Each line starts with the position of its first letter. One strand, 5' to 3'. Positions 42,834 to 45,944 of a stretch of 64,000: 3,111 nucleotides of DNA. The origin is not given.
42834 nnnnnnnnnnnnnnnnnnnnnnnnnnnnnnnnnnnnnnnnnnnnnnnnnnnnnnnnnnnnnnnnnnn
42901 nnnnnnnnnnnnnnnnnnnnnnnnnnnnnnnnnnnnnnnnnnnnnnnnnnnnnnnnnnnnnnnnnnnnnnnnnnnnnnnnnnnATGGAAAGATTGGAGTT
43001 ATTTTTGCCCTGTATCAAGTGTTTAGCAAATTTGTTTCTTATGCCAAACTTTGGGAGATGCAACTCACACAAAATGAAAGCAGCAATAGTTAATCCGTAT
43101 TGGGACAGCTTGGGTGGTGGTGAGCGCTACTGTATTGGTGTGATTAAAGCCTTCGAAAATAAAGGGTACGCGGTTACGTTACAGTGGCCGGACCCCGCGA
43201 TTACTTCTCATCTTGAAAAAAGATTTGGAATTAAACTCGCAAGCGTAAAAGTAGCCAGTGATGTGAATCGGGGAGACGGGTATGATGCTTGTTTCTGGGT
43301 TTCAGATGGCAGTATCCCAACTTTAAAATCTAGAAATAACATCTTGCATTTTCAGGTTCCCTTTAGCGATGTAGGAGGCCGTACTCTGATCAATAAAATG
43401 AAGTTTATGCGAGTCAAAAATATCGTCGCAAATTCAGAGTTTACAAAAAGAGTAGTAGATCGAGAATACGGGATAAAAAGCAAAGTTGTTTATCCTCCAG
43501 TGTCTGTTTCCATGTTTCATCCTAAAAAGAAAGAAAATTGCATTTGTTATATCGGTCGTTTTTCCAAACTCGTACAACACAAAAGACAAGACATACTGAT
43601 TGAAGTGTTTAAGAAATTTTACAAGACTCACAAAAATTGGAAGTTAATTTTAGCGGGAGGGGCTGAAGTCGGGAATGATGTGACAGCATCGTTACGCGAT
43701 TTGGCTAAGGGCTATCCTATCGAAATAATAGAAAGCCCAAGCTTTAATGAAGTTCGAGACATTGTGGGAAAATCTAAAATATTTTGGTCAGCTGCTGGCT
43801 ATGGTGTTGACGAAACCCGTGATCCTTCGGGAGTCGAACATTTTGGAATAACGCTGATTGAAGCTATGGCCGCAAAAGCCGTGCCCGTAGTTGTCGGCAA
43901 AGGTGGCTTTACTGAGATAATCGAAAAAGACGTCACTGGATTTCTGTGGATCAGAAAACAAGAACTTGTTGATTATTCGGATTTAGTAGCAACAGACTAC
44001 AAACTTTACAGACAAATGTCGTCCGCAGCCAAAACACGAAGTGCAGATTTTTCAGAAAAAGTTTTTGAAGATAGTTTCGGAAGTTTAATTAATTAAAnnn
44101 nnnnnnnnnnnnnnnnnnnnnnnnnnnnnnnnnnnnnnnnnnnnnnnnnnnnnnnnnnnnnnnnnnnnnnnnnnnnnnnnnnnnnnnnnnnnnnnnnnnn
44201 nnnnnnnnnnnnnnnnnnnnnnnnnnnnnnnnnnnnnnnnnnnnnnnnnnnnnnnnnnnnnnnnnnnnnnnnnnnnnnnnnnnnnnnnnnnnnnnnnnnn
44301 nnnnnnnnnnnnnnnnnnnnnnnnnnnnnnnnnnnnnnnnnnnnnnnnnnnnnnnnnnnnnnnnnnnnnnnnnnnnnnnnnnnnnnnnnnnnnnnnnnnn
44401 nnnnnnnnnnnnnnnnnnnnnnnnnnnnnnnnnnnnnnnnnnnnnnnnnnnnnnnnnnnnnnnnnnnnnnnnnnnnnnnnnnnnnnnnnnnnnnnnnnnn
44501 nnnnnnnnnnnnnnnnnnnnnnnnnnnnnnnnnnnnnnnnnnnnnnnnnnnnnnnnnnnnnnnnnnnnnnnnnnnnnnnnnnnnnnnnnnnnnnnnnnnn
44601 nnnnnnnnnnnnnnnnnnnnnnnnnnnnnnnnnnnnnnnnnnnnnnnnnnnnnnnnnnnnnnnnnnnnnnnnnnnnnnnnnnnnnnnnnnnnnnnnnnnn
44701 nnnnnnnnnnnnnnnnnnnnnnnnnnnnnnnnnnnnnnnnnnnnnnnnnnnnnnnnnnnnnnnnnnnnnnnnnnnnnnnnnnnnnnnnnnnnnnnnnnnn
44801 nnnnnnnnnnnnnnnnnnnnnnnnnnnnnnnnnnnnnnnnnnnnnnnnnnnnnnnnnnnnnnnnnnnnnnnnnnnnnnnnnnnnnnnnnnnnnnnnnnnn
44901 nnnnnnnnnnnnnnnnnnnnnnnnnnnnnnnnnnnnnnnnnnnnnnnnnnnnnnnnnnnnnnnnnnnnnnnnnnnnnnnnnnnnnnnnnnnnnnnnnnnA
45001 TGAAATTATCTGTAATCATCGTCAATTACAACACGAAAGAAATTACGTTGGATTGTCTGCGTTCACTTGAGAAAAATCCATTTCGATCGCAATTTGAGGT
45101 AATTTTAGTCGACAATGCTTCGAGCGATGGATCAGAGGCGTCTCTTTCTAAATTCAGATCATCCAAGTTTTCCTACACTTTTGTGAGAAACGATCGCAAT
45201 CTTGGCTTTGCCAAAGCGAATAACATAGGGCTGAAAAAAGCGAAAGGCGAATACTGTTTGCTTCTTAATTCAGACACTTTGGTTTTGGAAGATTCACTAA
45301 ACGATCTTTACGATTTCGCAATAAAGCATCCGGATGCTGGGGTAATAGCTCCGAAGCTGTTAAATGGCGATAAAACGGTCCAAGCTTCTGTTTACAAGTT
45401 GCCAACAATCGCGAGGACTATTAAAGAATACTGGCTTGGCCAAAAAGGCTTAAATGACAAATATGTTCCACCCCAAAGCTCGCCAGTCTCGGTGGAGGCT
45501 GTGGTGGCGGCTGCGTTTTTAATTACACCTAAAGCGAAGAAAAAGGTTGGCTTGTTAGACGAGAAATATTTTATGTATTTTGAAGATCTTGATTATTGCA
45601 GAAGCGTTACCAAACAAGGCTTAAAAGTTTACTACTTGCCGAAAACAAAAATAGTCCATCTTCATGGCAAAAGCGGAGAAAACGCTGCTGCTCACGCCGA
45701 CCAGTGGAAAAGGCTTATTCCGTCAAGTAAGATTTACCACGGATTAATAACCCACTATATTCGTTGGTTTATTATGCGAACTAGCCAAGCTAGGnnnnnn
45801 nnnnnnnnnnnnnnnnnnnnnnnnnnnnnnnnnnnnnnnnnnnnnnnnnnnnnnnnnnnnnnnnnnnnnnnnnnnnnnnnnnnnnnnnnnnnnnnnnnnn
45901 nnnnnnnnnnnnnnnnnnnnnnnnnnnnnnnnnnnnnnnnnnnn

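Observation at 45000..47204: Single-gene fusion of a soluble GT2 to a polytopic PMT-like GT-C domain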

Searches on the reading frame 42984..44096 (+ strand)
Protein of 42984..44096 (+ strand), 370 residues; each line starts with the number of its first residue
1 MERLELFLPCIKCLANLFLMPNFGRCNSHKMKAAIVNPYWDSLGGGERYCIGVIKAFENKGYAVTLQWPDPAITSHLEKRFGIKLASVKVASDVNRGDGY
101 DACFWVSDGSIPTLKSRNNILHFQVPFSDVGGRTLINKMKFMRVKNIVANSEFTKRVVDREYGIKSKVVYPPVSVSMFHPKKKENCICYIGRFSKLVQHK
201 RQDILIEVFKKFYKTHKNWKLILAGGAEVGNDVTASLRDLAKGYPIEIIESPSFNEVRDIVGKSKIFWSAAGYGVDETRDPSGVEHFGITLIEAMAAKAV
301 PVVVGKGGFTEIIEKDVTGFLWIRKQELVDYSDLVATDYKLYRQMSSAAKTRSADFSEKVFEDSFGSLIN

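Call 4: search_protein_families(library=pfam, proteins=[window:42984-44096:+], max_evalue=0.01)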
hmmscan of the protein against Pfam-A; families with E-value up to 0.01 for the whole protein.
window:42984-44096:+ (370 aa): 4 families
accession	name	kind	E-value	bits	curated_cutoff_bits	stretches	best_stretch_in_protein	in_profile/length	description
PF00534.26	Glycos_transf_1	-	1.2e-21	77.4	26.4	1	181-351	12-171/172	Glycosyl transferases group 1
PF13692.12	Glyco_trans_1_4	-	3.3e-12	47.3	27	1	186-322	3-124/142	Glycosyl transferases group 1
PF13439.12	Glyco_transf_4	-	6.4e-05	23.5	28.5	0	138-174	126-167/170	Glycosyltransferase Family 4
PF20706.3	GT4-conflict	-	0.0028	17.1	26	0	180-328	193-333/385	Family 4 Glycosyltransferase in conflict systems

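Call 74: search_protein_families(library=ncbifam, proteins=[window:42984-44096:+], max_evalue=0.001)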
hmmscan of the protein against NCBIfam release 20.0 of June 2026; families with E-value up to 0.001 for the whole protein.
window:42984-44096:+ (370 aa): 15 families
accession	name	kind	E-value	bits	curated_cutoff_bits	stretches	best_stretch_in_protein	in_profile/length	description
TIGR03999.1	thiol_BshA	equivalog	3.4e-09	36.1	273.7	1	181-358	196-359/375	N-acetyl-alpha-D-glucosaminyl L-malate synthase BshA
NF038298.1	EPS_HpsO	equivalog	4.2e-07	29.1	575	1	179-315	196-329/388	hormogonium polysaccharide biosynthesis glycosyltransferase HpsO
NF041010.1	glycosy_Agl16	equivalog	7.4e-07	28.3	575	0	282-356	261-335/352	glycosylation protein Agl16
NF041876.1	EPS_EpsE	equivalog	1.3e-06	28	400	1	189-352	216-375/389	exopolysaccharide biosynthesis GT4 family glycosyltransferase EpsE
TIGR02095.1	glgA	subfamily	1.4e-06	27.3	328.45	1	182-345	292-445/477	glycogen/starch synthase, ADP-glucose type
NF049988.1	MGlcDAGSynMgs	equivalog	9.5e-06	25.2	400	1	196-365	222-380/398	alpha-monoglucosyldiacylglycerol synthase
TIGR04157.1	glyco_rSAM_CFB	subfamily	1.1e-05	24.7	400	0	178-229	221-269/406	TIGR04157 family glycosyltransferase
NF001901.0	PRK00654.1-5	equivalog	1.4e-05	23.8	649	1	193-353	322-468/502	glycogen synthase GlgA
NF007396.0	PRK09922.1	equivalog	1.7e-05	23.9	385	1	167-322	161-308/361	lipopolysaccharide 1,6-galactosyltransferase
NF012028.0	PRK15484.1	subfamily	7.7e-05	21.9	618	1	182-321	191-324/380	lipopolysaccharide N-acetylglucosaminyltransferase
TIGR02149.1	glgA_Coryne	subfamily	8.9e-05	21.8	302.4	1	204-354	218-371/391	glycogen synthase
NF001900.0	PRK00654.1-3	equivalog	0.00014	20.5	509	1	190-315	275-388/481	glycogen synthase GlgA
NF001904.0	PRK00654.2-3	equivalog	0.00032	19.5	577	1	185-345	295-442/475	glycogen synthase GlgA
NF038295.1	EPS_HpsP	equivalog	0.0005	19.2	550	1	192-330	212-341/388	hormogonium polysaccharide biosynthesis glycosyltransferase HpsP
TIGR03449.1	mycothiol_MshA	equivalog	0.00084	18.3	462.5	0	182-357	218-388/406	D-inositol-3-phosphate glycosyltransferase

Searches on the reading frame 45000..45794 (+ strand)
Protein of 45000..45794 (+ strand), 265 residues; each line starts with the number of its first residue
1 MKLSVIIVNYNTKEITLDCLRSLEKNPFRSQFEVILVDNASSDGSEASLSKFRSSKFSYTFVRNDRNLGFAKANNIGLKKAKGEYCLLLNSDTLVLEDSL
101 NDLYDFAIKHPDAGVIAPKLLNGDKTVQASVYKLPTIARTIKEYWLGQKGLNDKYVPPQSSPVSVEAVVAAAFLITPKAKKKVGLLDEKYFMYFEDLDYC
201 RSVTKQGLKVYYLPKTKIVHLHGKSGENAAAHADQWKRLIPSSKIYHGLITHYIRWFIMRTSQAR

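Call 15: search_solved_structures(query=window:45000-45794:+, max_evalue=0.001)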
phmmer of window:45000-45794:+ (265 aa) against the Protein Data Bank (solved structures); distinct sequences matched with E-value up to 0.001: 18.
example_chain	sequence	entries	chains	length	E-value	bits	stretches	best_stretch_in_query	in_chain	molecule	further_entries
5tze_C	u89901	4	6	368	1.7e-13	53.9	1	1-133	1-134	Glycosyl transferase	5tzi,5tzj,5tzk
5tz8_A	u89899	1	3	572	3.8e-13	52.7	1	1-133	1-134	Glycosyl transferase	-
6h1j_A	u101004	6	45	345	1.1e-08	38.2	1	2-117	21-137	Probable ss-1,3-N-acetylglucosaminyltransferase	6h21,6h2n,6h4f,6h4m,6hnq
6p61_A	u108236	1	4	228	3.9e-08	36.3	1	3-117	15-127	Glycosyltransferase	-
8bz8_A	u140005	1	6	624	4.7e-08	36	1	2-112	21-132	Glycosyltransferase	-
8bz4_A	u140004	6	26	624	4.8e-08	36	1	2-112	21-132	Glycosyltransferase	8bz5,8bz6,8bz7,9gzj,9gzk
2z87_A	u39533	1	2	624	2.1e-07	33.9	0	3-93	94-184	Chondroitin synthase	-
2z86_A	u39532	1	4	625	2.1e-07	33.9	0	3-93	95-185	Chondroitin synthase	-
5hea_A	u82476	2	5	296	4.3e-07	32.9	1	3-109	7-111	Putative glycosyltransferase (GalT1)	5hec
3bcv_A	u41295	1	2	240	8.1e-07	32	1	2-112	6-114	Putative glycosyltransferase protein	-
3l7i_A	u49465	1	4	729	1.8e-06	30.8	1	2-96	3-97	Teichoic acid biosynthesis protein F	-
3l7j_A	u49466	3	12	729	1.8e-06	30.8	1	2-96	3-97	Teichoic acid biosynthesis protein F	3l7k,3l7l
3l7m_A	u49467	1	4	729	1.8e-06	30.8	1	2-96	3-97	Teichoic acid biosynthesis protein F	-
6yv7_B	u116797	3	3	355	3.8e-05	26.5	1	3-102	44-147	Glycosyl transferase, family 2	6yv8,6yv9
6yv7_A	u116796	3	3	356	3.8e-05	26.5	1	3-102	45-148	Glycosyl transferase, family 2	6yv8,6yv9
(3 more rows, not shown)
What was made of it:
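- Sequence neighbours in the PDB are TarS and TarP (call 15).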
